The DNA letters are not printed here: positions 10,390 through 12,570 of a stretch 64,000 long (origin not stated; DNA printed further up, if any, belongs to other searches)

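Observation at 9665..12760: ~3-kb low-GC island inserted right after the groESL terminator carries a Type IIB/IIG-like RM system (nuclease-methyltransferase fusion + half-size S subunit)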

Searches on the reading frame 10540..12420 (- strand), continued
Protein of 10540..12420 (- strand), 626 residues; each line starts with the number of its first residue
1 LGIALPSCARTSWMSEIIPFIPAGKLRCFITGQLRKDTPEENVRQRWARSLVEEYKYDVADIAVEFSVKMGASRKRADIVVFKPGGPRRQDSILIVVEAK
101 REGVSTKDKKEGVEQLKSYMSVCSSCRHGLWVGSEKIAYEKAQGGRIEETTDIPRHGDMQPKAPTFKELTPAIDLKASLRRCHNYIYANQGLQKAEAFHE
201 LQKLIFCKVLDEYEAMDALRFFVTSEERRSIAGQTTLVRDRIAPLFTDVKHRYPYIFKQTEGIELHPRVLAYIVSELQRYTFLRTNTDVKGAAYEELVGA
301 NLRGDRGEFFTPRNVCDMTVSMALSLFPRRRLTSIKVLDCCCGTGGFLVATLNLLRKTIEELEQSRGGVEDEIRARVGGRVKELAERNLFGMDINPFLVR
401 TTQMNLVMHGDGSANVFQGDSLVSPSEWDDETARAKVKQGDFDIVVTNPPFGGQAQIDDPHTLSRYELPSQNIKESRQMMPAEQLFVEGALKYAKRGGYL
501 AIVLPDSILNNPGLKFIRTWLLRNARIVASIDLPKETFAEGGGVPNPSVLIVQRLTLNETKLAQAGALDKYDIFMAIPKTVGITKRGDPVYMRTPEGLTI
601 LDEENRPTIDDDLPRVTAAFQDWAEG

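Call 19: find_related_loci(query=P0001, collection=genome_contigs, flank=10000)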
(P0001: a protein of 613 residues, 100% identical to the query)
Query P0001 (613 aa) in genome_contigs; peptide patterns used: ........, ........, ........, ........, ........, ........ (x = any residue, [..] = any of these).
205 stretches matched a pattern; 168 encode a relative of the query (tblastn E <= 1e-3); the best 80 are kept; 80 distinct loci.
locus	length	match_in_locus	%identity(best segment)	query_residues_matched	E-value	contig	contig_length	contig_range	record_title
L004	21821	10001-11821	75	3-609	0e+0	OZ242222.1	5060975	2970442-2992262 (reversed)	MAG: Candidatus Multivorans sp. isolate 294fb325-5f7d-45f9-a7ea-d7aadbeafeef genome assembly, chromosome: 1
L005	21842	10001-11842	71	2-613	0e+0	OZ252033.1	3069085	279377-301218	MAG: Nitrospira sp. isolate 5c54be61-2b1f-4f42-be48-57ea94eb3cab genome assembly, chromosome: 1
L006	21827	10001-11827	73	2-610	0e+0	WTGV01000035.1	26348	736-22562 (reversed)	MAG: Pseudomonadales bacterium isolate CO36404bin_7 NODE_321_length_26348_cov_23.538280, whole genome shotgun sequence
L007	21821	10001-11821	72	6-613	0e+0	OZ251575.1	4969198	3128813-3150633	MAG: Spirochaetia bacterium isolate 617b14b6-7821-4a15-9039-de9782a91b86 genome assembly, chromosome: 1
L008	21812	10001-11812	71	9-613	0e+0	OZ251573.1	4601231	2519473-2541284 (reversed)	MAG: Spirochaetia bacterium isolate 136ba4c7-3ba6-41ec-ab90-2fabde2105be genome assembly, chromosome: 1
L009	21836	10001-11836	71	2-613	0e+0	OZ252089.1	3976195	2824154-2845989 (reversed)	MAG: Caldilineaceae bacterium isolate 5a55638c-6660-4309-82d2-bd0289cad102 genome assembly, chromosome: 1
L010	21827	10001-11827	69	2-610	0e+0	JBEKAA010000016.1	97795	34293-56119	MAG: Thermoanaerobaculaceae bacterium isolate SPRUCE 101 SPRUCE_101_16, whole genome shotgun sequence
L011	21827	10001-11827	67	2-610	0e+0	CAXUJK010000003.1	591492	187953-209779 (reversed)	MAG TPA_asm: uncultured Sphingomonadaceae bacterium isolate private_T1887_metawrap_bin.6 genome assembly, contig: privat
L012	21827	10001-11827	65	2-610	0e+0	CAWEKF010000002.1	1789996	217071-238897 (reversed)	MAG: uncultured Solirubrobacterales bacterium isolate MFD05841.bin.2.214 genome assembly, contig: contig_13519, whole ge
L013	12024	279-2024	62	25-613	0e+0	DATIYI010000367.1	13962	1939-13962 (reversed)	MAG TPA_asm: Streptosporangiaceae bacterium isolate SMAG_U15271 k141_3805922, whole genome shotgun sequence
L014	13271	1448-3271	57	4-610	0e+0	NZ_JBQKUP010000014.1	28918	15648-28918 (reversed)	Nitrospira sp. T9 6587_E_k141_35, whole genome shotgun sequence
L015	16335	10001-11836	56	1-610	0e+0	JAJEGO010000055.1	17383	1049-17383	MAG: Candidatus Dadabacteria bacterium isolate p16x57bins.17 k141_821224, whole genome shotgun sequence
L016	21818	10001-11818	55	7-612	0e+0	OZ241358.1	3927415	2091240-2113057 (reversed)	MAG: Candidatus Azophilus sp. isolate c4c4d012-86f2-4497-9bb6-2ec6fb926b7a genome assembly, chromosome: 1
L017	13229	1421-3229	56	7-610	0e+0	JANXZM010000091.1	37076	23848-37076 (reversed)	MAG: Acidobacteriaceae bacterium isolate GL140_4_metabat_333 GL140_4_k141_1562398, whole genome shotgun sequence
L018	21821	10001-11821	54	2-610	0e+0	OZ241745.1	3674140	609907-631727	MAG: Alphaproteobacteria bacterium isolate 9b8f76ce-96b5-4b12-8313-006c5a740c9e genome assembly, chromosome: 1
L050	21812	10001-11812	34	11-610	2e-95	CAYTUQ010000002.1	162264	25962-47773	MAG TPA_asm: uncultured bacterium isolate binchicken_co262_234 genome assembly, contig: NODE_40_length_162264_cov_25.474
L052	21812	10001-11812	34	10-610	1e-94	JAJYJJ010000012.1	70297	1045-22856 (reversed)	MAG: Nitrospirae bacterium isolate DBS2-1.bin158 NODE_649_length_70297_cov_4.489454, whole genome shotgun sequence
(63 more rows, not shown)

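Call 50: predict_structure(alignment_id=A1)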
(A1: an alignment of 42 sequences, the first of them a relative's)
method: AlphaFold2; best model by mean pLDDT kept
length: 613 residues; sequences in the alignment: 42
mean_pLDDT: 71.4   pTM: 0.53
mean pLDDT of the five models: 71.4, 68.9, 65.9, 54.6, 54.2
residues with pLDDT >= 90: 98; 70-90: 268; 50-70: 143; < 50: 104
segments of 3 or more residues with pLDDT < 50: 1-6, 157-185, 254-295, 382-400, 527-532
pLDDT, mean of each block of 10 residues (from residue 1): 46 80 81 83 87 88 91 87 81 68 90 87 81 82 75 51 42 38 51 61 61 64 73 70 63 49 37 33 34 48 87 89 79 72 85 85 78 78 40 39 64 70 88 73 60 68 60 85 93 72 81 91 54 79 89 87 85 72 88 89 93 86
secondary structure, 60 per line:
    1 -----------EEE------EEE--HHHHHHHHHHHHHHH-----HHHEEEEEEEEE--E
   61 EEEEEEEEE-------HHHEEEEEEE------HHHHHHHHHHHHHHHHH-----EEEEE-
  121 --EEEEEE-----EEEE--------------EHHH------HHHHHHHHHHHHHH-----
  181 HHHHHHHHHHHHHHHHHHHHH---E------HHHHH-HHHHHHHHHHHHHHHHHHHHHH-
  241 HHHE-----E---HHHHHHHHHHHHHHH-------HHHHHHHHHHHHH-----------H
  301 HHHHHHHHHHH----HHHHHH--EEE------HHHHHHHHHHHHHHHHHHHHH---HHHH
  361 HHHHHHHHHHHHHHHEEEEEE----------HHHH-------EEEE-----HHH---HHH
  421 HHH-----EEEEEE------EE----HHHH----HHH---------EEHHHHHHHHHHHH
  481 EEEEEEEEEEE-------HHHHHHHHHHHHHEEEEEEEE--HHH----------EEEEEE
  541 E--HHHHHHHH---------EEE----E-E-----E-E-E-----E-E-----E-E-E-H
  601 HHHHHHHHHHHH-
elements in order: E12-14 E21-23 H26-40 E49-57 E60-69 E80-86 H93-109 E115-119 E123-128 E134-137 H162-175 H181-201 H212-216 H218-239 H254-268 H276-288 H300-311 H316-321 E324-326 H333-353 H357-375 E376-381 H392-395 E403-406 H418-423 E429-434 H447-450 H469-480 E481-491 H499-511 E512-519 E535-541 H544-551 E561-563 H600-612

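Call 55: fold_search(model_id=the predicted structure, library=pdb)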
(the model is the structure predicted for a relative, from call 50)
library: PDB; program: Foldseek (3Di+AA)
matches with E <= 10: 844; with E <= 0.001: 136
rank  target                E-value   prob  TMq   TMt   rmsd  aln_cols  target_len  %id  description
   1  8w0p_A                6.0e-23  1.00  0.41  0.31  12.0       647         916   21  BsaXI -- Type IIB R-M system (released 2024-10-30)
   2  8w2q_B                2.5e-22  1.00  0.38  0.28  18.8       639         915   20  BsaXI-DNA complex II (released 2024-10-30)
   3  8w2p_A                1.1e-21  1.00  0.39  0.28  17.4       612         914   20  BsaXI-DNA complex I (released 2024-10-30)
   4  7lo5_C                2.9e-13  1.00  0.33  0.21  18.6       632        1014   13  cryoEM structure DrdV-DNA complex (released 2021-03-17)
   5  2okc_A                6.0e-13  1.00  0.33  0.44  12.1       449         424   18  Crystal structure of Type I restriction enzyme StySJI M protein (NP_813429.1) from Bacteroides thetaiotaomicron VPI-54 (released 2007-01-30)
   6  2okc_B                9.4e-13  1.00  0.34  0.45   9.5       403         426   20  Crystal structure of Type I restriction enzyme StySJI M protein (NP_813429.1) from Bacteroides thetaiotaomicron VPI-54 (released 2007-01-30)
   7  7lo5_D                1.4e-12  1.00  0.34  0.22  18.2       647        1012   12  cryoEM structure DrdV-DNA complex (released 2021-03-17)
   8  3ufb                  1.8e-12  1.00  0.34  0.41  14.1       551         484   18  Crystal structure of a modification subunit of a putative type I restriction enzyme from Vibrio vulnificus YJ016 (released 2012-11-07)
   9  7lo5_B                3.4e-12  1.00  0.32  0.21  20.3       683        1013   13  cryoEM structure DrdV-DNA complex (released 2021-03-17)
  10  7lvv_A                4.5e-11  1.00  0.33  0.22  17.2       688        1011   13  cryoEM structure DrdV-DNA complex (released 2021-03-17)
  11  7lo5_A                5.1e-11  1.00  0.31  0.20  17.8       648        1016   12  cryoEM structure DrdV-DNA complex (released 2021-03-17)
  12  2f8l                  7.1e-11  1.00  0.31  0.55   9.6       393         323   15  Crystal structure of a putative class i s-adenosylmethionine-dependent methyltransferase (lmo1582) from listeria monocyt (released 2006-01-17)
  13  7lnj_C                8.9e-11  1.00  0.31  0.35   5.4       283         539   19  CamA Adenine Methyltransferase Complexed to Cognate Substrate DNA (released 2021-05-19)
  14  7vs4_B                1.1e-10  1.00  0.34  0.41  10.5       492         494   17  Crystal structure of PacII_M1M2S-DNA(m6A)-SAH complex (released 2022-11-30)
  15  2ar0_A                1.6e-10  1.00  0.28  0.34  19.6       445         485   17  Crystal structure of Type I restriction enzyme EcoKI M protein (EC 2.1.1.72) (M.EcoKI) (released 2005-08-30)
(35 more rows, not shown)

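Call 66: search_protein_families(library=pfam, proteins=[L001:6102-7184:+, L001:9367-10815:+], max_evalue=0.01)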
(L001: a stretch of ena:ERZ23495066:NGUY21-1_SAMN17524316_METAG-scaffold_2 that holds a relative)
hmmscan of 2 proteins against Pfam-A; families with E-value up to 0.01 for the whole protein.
L001:6102-7184:+ (360 aa): 1 family
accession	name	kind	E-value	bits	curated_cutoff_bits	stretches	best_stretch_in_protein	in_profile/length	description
PF13391.12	HNH_2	-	3.9e-10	39.9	21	1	252-303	1-66/66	HNH endonuclease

L001:9367-10815:+ (482 aa): 1 family
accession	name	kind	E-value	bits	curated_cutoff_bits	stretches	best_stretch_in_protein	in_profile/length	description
PF01420.25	Methylase_S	-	2.6e-14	54.2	22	2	105-212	44-146/168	Type I restriction modification DNA specificity domain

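Call 68: search_dna_similar(query=P0001, collection=plasmids, mode=protein, max_rows=15, max_evalue=1e-20)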
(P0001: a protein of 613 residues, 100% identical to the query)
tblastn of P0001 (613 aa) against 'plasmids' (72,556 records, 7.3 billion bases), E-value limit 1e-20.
Records with a match: 35; places in all: 35; records where one place covers at least 80% of the query: 19.
Best place of each record, by identity: <60% 35.
By first word of the organism name: Spiroplasma 4; Trichormus 2; Corynebacterium 2; Thermus 2; Skermanella 1; Tessaracoccus 1; Paenarthrobacter 1; Piscinibacter 1; Hymenobacter 1; Chondrinema 1; and 19 more.
By predicted mobility (MOB-suite, as given by PLSDB): non-mobilizable 23; mobilizable 8; conjugative 4.
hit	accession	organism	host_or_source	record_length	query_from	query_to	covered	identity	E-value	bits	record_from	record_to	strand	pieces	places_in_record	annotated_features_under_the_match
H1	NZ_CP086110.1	Skermanella mucosa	single cell,crude oil contaminated ...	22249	5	610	99%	43.4%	1e-146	476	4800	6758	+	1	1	N-6 DNA methylase | restriction endonuclease subunit S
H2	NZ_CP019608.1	Tessaracoccus flavescens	mono isolate,marine sediment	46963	5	590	96%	43.9%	1e-137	450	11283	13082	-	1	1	N-6 DNA methylase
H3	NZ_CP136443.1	Paenarthrobacter sp. AT5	atrazine-producing pesticide factory ...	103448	7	611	99%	42.0%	5e-137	448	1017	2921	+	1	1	N-6 DNA methylase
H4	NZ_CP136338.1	Piscinibacter gummiphilus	single cell,soil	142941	11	610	98%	36.7%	9e-112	375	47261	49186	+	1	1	N-6 DNA methylase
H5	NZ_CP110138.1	Hymenobacter sp. YIM 151858-1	whole organism,soil sample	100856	14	612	98%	34.4%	8e-98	335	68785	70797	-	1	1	N-6 DNA methylase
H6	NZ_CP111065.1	Chondrinema litorale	Seaweed,red alga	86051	11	607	97%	33.5%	1e-89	311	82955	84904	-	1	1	N-6 DNA methylase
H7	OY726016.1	Phocaeicola massiliensis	-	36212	12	612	98%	33.0%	2e-75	310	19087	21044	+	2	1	record has no annotation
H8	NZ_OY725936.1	Bacteroides finegoldii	-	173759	11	588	94%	31.6%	1e-79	282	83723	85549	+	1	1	N-6 DNA methylase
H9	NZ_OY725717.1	Collinsella aerofaciens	-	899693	26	612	96%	28.5%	1e-53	206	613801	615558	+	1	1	N-6 DNA methylase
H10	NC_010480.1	Picosynechococcus sp. PCC 7002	-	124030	13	600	96%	28.0%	2e-52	201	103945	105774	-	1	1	N-6 DNA methylase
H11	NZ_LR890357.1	Klebsiella pneumoniae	Homo sapiens,urine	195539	15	600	96%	28.0%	4e-52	201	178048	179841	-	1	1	N-6 DNA methylase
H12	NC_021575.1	Trichormus variabilis ATCC 29413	-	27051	1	550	90%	29.4%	4e-54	206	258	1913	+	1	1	N-6 DNA methylase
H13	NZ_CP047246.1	Trichormus variabilis 0441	cell culture,thermal spring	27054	1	550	90%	29.4%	4e-54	206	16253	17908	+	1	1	N-6 DNA methylase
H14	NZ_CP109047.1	Streptomyces sp. NBC_00637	-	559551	25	584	91%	28.7%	3e-57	216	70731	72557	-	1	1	N-6 DNA methylase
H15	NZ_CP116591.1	Aerococcus urinaeequi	Bos taurus,whole organism,fecal sample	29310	13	525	84%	31.0%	9e-67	244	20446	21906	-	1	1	N-6 DNA methylase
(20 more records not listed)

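Call 69: search_dna_similar(query=P0001, collection=phages, mode=protein, max_rows=10, max_evalue=1e-20)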
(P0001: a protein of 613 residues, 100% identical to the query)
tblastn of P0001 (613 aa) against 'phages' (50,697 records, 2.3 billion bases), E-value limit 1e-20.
Records with a match: 9; places in all: 9; records where one place covers at least 80% of the query: 3.
Best place of each record, by identity: <60% 9.
By first word of the organism name: Mycobacterium 6; Bacteriophage 3.
By host as written in the record: Mycobacterium smegmatis mc2 155 4; - 2; Mycobacterium abscessus GD51 1; Helicobacter heilmannii 1; Mycolicibacterium smegmatis 1.
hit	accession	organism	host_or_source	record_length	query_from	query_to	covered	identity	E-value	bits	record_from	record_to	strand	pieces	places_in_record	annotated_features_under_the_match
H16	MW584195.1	Mycobacterium phage prophiGD51-2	Mycobacterium abscessus GD51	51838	8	610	98%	40.4%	2e-131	431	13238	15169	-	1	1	13: type I restriction-modification system methyltransferase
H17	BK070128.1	Bacteriophage sp.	Helicobacter heilmannii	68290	3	590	96%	30.5%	1e-62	231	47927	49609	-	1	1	hypothetical protein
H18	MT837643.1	Bacteriophage sp.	human fecal samples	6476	16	609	97%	28.8%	3e-55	208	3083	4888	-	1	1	record has no annotation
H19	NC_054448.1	Mycobacterium phage Raymond7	Mycobacterium smegmatis mc2 155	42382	135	577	72%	26.7%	9e-29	128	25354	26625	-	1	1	28: type 1 restriction enzyme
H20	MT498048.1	Mycobacterium phage Raymond7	Mycobacterium smegmatis mc2 155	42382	135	577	72%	26.7%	9e-29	128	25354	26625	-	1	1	28: type 1 restriction enzyme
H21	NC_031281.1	Mycobacterium phage Panchino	Mycobacterium smegmatis mc2 155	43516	135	577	72%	26.7%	9e-29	128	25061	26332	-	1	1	28: type 1 restriction enzyme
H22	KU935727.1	Mycobacterium phage Panchino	Mycobacterium smegmatis mc2 155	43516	135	577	72%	26.7%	9e-29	128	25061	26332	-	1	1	28: type 1 restriction enzyme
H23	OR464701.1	Mycobacterium phage dwieneke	Mycolicibacterium smegmatis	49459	135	577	72%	26.7%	9e-29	128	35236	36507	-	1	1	site-specific DNA-methyltransferase (adenine-specific)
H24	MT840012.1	Bacteriophage sp.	human fecal samples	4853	138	583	73%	23.1%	1e-24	115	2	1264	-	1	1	record has no annotation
